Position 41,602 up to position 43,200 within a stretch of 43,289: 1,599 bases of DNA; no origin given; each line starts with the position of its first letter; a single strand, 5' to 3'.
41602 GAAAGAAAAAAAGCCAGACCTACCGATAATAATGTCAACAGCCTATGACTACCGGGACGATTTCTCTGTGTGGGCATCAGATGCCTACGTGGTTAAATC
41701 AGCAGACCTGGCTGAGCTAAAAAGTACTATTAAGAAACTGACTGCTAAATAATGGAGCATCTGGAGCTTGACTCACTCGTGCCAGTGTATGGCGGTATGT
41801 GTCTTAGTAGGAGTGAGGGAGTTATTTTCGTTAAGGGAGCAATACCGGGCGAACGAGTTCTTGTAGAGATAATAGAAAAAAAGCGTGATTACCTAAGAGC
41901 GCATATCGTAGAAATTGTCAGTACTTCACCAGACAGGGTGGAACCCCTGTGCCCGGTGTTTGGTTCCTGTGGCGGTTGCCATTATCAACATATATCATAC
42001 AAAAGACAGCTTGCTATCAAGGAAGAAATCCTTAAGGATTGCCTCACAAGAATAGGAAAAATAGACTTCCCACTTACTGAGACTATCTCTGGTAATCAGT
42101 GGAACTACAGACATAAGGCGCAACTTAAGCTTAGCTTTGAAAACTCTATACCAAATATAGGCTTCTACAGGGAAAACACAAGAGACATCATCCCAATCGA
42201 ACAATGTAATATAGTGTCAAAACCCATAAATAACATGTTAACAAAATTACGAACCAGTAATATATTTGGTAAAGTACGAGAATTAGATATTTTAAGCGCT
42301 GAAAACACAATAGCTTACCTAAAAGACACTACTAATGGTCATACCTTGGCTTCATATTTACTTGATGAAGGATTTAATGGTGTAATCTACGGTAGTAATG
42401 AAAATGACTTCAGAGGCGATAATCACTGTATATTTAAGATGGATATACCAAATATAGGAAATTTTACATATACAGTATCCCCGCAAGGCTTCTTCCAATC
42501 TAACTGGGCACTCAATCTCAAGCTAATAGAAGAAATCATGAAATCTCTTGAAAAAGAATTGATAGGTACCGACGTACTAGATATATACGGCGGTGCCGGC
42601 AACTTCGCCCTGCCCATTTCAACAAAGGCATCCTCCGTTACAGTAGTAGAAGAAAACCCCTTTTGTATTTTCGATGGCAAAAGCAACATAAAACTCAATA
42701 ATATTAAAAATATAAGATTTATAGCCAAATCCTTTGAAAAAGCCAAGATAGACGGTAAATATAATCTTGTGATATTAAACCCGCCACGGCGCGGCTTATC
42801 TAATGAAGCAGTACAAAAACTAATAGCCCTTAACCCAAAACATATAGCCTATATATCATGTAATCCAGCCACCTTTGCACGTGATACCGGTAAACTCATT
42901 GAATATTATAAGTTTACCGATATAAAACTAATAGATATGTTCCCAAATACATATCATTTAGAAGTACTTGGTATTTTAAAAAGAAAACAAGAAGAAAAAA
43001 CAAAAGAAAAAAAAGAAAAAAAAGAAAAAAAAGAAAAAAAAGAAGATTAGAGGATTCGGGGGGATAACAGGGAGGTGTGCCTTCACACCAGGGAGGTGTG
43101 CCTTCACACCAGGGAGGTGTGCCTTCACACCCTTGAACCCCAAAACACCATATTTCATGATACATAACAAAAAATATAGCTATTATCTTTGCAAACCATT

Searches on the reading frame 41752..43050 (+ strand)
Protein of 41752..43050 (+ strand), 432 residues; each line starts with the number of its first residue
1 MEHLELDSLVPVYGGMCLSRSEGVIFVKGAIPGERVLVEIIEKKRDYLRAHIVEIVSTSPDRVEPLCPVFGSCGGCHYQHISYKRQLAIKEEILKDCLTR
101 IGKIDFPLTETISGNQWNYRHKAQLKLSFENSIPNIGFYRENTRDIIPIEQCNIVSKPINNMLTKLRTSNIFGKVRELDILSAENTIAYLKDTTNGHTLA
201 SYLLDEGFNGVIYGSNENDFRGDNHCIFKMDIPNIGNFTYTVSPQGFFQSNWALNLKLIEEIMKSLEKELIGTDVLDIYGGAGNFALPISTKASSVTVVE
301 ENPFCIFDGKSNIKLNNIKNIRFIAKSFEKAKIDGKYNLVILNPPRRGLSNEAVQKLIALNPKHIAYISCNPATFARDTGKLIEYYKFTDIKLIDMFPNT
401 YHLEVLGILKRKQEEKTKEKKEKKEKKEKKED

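Call 23: search_protein_families(library=ncbifam, proteins=[window:41752-43050:+], max_evalue=0.00001)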
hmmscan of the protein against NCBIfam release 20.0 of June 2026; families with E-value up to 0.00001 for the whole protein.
window:41752-43050:+ (432 aa): 12 families
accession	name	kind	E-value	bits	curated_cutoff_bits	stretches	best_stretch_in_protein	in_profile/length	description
TIGR00479.1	rumA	equivalog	1e-82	278.3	183.55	2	22-168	13-164/432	23S rRNA (uracil(1939)-C(5))-methyltransferase RlmD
NF009639.0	PRK13168.1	equivalog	1.1e-80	271.7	458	1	22-411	36-445/446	23S rRNA (uracil(1939)-C(5))-methyltransferase RlmD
NF002909.0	PRK03522.2-1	equivalog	1.9e-35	122.8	553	1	235-412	197-374/374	23S rRNA (uracil(747)-C(5))-methyltransferase RlmC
NF002910.0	PRK03522.2-3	equivalog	4e-35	121.5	558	1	235-411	199-382/383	23S rRNA (uracil(747)-C(5))-methyltransferase RlmC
TIGR02085.1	meth_trns_rumB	equivalog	2.4e-34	118.9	429.5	1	240-411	203-374/374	23S rRNA (uracil(747)-C(5))-methyltransferase RlmC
TIGR02143.1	trmA_only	equivalog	6.9e-29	100.9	334.65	1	82-411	1-351/352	tRNA (uridine(54)-C5)-methyltransferase TrmA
NF002913.0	PRK03522.2-6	equivalog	1.9e-13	50.5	537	1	338-411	268-340/342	23S rRNA (uracil(747)-C(5))-methyltransferase RlmC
NF011529.0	PRK14968.1-3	equivalog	9e-10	38.3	162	1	271-348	34-110/198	putative methyltransferase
TIGR00537.1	hemK_rel_arch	hypoth_equivalog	5.6e-08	32.7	87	1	269-352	17-98/179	HemK2/MTQ2 family protein methyltransferase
NF053718.1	23SC1962Mtase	equivalog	1.8e-06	27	575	1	270-346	209-290/383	23S rRNA (cytosine(1962)-C(5))-methyltransferase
NF008405.0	PRK11207.1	equivalog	5.3e-06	26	218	0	261-359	21-118/198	tellurite resistance methyltransferase TehB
NF047824.1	tRNAwyosineTaw2Meth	equivalog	9.9e-06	25.4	350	0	211-330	50-154/245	tRNA(Phe) (4-demethylwyosine(37)-C(7)) aminocarboxypropyltransferase Taw2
